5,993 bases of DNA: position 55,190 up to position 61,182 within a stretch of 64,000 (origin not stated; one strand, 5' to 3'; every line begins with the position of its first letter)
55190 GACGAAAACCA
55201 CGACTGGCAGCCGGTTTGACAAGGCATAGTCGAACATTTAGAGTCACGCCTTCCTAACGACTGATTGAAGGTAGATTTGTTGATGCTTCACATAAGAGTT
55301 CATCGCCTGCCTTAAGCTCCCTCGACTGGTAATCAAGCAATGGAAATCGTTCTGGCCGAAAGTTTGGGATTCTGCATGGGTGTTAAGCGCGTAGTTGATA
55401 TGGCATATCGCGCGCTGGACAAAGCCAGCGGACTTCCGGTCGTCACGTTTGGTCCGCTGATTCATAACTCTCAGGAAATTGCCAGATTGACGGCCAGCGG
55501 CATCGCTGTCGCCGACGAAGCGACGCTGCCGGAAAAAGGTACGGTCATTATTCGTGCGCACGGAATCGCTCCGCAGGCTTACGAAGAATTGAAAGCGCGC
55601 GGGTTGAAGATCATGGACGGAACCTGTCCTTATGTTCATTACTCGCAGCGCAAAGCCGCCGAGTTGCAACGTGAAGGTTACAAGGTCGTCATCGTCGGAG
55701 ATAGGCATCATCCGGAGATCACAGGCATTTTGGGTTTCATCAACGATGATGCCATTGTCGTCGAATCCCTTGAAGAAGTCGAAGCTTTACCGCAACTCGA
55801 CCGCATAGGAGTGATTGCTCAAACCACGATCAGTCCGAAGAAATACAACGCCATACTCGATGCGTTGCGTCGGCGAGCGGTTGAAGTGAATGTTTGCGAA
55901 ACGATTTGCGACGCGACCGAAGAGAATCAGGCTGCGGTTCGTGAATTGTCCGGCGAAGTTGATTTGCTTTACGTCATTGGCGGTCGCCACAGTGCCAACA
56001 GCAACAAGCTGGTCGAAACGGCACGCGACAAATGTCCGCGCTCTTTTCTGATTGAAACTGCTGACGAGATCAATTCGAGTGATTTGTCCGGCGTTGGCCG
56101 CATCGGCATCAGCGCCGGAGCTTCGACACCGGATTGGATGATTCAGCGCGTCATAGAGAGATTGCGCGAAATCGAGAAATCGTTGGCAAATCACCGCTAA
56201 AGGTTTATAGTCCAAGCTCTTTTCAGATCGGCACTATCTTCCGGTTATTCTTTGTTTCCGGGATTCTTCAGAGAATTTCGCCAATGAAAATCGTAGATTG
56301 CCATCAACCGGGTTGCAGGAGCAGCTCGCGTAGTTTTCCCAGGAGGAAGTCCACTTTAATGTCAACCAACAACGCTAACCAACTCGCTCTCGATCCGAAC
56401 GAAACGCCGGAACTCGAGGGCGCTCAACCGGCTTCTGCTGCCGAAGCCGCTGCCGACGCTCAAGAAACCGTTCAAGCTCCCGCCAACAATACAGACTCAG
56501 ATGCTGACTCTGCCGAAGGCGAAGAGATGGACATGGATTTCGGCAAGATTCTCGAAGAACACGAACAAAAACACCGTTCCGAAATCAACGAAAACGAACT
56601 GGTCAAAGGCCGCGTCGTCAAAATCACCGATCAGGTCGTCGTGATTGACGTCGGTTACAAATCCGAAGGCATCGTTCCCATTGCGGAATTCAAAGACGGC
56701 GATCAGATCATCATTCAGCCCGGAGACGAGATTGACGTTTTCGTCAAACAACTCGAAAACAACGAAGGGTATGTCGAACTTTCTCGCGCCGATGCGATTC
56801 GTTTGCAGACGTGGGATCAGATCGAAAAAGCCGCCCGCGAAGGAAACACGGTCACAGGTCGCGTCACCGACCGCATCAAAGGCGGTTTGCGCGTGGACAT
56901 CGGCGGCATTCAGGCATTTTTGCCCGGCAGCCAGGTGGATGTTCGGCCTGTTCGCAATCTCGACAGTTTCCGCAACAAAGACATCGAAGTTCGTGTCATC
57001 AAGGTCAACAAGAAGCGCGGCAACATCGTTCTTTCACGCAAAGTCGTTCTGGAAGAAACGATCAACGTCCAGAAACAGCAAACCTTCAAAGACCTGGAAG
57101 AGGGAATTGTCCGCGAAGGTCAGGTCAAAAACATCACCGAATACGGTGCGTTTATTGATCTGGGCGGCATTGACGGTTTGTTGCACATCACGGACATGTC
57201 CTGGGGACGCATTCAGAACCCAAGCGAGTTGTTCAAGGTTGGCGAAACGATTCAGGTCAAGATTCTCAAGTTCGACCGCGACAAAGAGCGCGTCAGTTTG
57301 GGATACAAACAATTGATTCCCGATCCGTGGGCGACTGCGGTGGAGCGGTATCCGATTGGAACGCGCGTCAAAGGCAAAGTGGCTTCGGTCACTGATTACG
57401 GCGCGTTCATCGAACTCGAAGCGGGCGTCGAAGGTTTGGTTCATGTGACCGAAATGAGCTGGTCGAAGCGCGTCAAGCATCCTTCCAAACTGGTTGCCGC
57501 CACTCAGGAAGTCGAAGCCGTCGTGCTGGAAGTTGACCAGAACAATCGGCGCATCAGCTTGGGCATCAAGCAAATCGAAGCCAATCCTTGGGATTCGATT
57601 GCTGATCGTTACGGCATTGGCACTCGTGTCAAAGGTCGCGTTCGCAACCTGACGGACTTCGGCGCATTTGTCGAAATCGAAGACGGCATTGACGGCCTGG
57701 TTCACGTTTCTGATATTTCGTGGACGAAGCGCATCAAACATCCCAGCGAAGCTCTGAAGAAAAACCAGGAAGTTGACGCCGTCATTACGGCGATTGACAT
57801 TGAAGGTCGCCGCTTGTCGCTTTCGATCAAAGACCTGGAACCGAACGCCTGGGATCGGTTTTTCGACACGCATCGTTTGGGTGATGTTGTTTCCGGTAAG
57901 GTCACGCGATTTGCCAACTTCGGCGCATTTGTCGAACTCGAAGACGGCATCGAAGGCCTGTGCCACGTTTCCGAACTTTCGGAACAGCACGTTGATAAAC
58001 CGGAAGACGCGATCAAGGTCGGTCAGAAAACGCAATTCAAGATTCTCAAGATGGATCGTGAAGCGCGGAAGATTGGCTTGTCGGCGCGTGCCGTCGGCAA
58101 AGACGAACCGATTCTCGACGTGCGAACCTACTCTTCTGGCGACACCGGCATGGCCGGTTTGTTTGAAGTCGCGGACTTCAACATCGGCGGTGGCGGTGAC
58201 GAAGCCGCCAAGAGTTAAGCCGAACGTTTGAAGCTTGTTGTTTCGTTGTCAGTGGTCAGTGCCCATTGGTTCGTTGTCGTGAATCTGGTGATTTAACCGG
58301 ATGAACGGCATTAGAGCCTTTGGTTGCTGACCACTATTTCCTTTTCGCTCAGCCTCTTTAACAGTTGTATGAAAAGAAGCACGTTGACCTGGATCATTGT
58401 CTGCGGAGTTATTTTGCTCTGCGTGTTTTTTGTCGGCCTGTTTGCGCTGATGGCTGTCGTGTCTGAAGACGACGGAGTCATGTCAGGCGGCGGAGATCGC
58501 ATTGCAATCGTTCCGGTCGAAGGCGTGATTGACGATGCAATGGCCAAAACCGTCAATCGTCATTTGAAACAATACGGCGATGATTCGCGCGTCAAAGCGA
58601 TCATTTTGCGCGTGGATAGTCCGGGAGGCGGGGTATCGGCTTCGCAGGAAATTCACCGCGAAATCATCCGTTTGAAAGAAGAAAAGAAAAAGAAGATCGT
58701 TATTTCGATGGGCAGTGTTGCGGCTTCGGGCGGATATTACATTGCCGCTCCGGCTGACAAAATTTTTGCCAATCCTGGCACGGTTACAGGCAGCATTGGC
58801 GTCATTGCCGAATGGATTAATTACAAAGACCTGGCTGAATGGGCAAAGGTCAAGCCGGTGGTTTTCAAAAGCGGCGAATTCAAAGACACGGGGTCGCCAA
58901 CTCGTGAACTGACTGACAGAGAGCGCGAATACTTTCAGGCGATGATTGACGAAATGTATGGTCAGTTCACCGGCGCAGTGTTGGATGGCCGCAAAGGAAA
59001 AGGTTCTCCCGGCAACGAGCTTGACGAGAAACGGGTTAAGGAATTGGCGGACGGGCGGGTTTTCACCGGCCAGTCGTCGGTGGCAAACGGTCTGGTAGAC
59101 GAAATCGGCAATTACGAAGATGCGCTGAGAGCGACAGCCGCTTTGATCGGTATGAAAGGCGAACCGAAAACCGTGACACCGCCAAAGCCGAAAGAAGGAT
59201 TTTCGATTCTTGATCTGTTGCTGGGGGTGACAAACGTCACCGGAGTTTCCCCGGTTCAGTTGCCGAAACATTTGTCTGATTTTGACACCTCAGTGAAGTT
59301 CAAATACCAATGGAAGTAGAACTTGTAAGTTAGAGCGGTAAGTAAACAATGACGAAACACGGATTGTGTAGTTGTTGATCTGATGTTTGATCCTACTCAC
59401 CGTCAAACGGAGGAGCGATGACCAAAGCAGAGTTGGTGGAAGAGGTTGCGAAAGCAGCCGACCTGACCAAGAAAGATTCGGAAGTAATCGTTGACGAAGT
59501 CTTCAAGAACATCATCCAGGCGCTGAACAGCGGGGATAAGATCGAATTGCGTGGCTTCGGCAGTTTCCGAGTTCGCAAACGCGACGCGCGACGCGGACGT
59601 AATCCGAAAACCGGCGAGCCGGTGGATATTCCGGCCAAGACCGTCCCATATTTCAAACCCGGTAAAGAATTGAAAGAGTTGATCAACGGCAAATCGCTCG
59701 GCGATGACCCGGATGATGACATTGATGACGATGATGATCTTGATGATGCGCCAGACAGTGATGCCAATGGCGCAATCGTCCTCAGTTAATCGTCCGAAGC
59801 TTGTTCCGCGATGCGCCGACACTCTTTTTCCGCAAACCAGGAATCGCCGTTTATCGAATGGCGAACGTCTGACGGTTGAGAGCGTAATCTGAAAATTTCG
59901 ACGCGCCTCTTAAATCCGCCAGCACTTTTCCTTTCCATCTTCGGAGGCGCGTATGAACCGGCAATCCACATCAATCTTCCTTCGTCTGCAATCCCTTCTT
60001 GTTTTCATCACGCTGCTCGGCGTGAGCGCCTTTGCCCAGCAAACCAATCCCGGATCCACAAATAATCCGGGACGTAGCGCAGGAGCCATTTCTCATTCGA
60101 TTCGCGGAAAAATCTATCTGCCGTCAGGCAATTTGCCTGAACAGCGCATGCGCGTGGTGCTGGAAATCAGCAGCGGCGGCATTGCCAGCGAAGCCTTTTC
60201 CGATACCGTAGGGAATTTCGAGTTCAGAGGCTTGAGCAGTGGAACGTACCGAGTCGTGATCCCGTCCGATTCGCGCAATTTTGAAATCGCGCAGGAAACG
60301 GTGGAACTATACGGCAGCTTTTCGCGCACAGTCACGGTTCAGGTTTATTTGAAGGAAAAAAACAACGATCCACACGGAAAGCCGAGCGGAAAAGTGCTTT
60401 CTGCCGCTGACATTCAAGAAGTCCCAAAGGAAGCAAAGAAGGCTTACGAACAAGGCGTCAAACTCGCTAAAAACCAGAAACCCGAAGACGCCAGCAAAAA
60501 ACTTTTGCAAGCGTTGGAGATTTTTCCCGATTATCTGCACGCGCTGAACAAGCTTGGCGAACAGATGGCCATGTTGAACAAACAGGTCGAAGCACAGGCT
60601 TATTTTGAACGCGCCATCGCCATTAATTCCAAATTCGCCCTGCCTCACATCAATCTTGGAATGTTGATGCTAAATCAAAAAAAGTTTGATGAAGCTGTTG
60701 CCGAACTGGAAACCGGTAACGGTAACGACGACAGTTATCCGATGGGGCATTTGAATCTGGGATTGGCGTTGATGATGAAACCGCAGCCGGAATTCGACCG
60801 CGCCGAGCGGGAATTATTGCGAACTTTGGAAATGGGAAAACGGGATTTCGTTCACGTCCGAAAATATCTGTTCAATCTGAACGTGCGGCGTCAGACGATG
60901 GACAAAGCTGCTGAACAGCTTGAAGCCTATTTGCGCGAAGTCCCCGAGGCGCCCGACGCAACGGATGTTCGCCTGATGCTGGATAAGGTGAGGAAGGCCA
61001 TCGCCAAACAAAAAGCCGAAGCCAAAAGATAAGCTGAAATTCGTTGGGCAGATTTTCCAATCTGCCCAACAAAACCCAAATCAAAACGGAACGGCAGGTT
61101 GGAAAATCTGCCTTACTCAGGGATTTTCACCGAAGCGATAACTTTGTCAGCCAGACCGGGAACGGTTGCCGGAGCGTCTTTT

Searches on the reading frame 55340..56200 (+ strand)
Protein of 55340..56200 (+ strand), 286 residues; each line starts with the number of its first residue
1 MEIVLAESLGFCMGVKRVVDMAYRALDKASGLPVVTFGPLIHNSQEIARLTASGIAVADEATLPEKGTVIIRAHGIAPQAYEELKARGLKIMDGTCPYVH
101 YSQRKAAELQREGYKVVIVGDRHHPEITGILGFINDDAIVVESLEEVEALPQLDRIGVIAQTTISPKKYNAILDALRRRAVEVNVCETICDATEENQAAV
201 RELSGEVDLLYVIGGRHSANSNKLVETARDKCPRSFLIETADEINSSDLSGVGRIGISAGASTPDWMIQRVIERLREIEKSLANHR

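Call 6: search_protein_families(library=pfam, proteins=[window:55340-56200:+], max_evalue=0.001)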
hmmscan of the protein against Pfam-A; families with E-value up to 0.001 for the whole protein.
window:55340-56200:+ (286 aa): 2 families
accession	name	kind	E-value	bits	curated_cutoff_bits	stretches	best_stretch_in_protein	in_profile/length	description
PF02401.23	LYTB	-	2.5e-92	309.4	24.5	1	3-275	1-266/267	LytB protein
PF13380.12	CoA_binding_2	-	0.00038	21.3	22.8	0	101-187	15-86/116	CoA binding domain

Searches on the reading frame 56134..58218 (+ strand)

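Call 7: search_protein_families(library=pfam, proteins=[window:56134-58218:+], max_evalue=0.001)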
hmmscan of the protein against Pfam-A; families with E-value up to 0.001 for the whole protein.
window:56134-58218:+ (694 aa): 6 families
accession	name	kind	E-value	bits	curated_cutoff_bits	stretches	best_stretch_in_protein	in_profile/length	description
PF00575.29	S1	-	6.1e-102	334.5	22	6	580-652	2-74/74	S1 RNA binding domain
PF23459.1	S1_RRP5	-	9.4e-33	113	27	3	496-564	4-71/72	RRP5 S1 domain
PF21710.3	Spt6_S1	-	9e-18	64.8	27.5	1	581-652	15-87/91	Spt6, S1/OB domain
PF13509.12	S1_2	-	4.6e-11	43.1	21.8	0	582-619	1-38/61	S1 domain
PF24685.1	OB_RRP5_4th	-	2e-05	24.9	31.5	0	597-640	25-71/92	RRP5 OB-fold domain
PF17092.11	PCB_OB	-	0.00024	22.3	27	0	411-464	34-87/111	Penicillin-binding protein OB-like domain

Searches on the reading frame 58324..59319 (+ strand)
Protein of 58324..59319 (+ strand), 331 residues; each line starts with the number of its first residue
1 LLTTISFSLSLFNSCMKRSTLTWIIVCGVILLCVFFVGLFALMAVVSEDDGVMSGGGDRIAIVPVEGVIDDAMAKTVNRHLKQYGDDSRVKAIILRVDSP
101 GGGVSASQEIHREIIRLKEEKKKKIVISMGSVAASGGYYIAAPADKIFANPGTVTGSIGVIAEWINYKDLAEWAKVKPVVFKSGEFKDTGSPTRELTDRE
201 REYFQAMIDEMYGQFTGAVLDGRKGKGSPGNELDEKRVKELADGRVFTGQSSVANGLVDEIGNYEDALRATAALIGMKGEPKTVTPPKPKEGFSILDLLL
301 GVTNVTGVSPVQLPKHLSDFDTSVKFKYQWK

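Call 7: search_protein_families(library=pfam, proteins=[window:58324-59319:+], max_evalue=0.001)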
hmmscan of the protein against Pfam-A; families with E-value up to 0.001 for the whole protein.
window:58324-59319:+ (331 aa): 4 families
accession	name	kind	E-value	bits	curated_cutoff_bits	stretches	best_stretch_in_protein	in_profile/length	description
PF01343.23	Peptidase_S49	-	3.5e-47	160.6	24.9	1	119-275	3-151/154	Peptidase family S49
PF25145.1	NfeD1b_N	-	4.1e-13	49.8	40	1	60-210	2-137/189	NfeD1b, N-terminal domain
PF00574.28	CLP_protease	-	6.9e-06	26.5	20.2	1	62-146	18-98/182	Clp protease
PF01972.22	SDH_protease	-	0.00075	19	31.3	0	73-158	77-155/286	ClpP-like SDH-type serine proteinase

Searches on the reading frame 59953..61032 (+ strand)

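Call 7: search_protein_families(library=pfam, proteins=[window:59953-61032:+], max_evalue=0.001)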
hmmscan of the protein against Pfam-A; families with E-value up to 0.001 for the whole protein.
window:59953-61032:+ (359 aa): 11 families
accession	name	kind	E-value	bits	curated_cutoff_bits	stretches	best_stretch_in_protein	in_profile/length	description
PF07719.23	TPR_2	-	2.3e-09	37.1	27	0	197-226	3-32/34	Tetratricopeptide repeat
PF13431.12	TPR_17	-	1.9e-08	34.3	24.4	0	217-249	1-33/34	Tetratricopeptide repeat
PF13432.12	TPR_16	-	5e-08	33.7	32.7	0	165-225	1-61/65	Tetratricopeptide repeat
PF13414.12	TPR_11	-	5.8e-08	32.7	26.8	0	174-203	7-36/42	TPR repeat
PF14559.12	TPR_19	-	3.4e-07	30.9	25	1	213-257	9-53/68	Tetratricopeptide repeat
PF13428.12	TPR_14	-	5.6e-06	27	23.5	0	303-336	4-37/44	Tetratricopeptide repeat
PF13620.12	CarboxypepD_reg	-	8.9e-06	26.4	32.3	1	49-119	1-69/82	Carboxypeptidase regulatory-like domain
PF13424.12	TPR_12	-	4.6e-05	24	30.1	0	171-224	13-74/77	Tetratricopeptide repeat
PF00515.34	TPR_1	-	8.3e-05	22.7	27.8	0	207-228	13-34/34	Tetratricopeptide repeat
PF13371.12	TPR_9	-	8.8e-05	22.9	35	0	309-343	38-72/73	Tetratricopeptide repeat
PF13181.12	TPR_8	-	0.00027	21.3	25.7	0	159-174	18-33/34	Tetratricopeptide repeat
